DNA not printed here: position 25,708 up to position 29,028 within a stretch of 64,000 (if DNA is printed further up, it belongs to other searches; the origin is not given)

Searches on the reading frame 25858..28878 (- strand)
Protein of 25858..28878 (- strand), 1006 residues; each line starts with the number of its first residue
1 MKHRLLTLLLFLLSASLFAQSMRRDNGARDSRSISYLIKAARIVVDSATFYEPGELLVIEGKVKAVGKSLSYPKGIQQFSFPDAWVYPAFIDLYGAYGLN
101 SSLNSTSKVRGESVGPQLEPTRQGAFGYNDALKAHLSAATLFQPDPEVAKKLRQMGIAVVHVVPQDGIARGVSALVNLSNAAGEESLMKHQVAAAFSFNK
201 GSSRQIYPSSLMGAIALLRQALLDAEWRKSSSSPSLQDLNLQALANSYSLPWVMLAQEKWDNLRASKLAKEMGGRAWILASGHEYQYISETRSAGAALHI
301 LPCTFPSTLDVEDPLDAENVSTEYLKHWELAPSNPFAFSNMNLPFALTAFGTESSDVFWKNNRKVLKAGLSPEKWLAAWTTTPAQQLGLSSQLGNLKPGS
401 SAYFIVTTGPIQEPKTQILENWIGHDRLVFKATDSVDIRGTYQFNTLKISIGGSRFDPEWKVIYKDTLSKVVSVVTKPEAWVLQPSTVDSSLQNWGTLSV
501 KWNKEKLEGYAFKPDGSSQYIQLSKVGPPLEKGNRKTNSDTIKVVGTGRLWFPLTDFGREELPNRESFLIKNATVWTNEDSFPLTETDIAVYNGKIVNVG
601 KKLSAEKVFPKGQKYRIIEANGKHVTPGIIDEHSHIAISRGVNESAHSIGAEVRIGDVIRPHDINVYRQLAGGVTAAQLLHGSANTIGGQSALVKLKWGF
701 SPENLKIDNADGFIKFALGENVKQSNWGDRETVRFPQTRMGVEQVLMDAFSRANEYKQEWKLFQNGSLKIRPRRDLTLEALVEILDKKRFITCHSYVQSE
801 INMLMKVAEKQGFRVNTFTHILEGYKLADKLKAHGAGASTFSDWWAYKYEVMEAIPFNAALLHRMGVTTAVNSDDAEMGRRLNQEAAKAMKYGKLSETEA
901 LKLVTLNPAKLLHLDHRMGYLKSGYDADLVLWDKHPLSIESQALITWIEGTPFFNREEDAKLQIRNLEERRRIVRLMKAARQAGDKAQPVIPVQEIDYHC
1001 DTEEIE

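Call 50: search_protein_families(library=pfam, proteins=[window:25858-28878:-], max_evalue=0.000001)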
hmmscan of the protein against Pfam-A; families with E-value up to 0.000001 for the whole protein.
window:25858-28878:- (1006 aa): 2 families
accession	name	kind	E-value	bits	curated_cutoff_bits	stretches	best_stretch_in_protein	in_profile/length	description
PF01979.26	Amidohydro_1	-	7.3e-24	85.1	25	1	860-950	237-323/345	Amidohydrolase family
PF07969.17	Amidohydro_3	-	5.8e-22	79.2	29.7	1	866-952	385-470/472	Amidohydrolase family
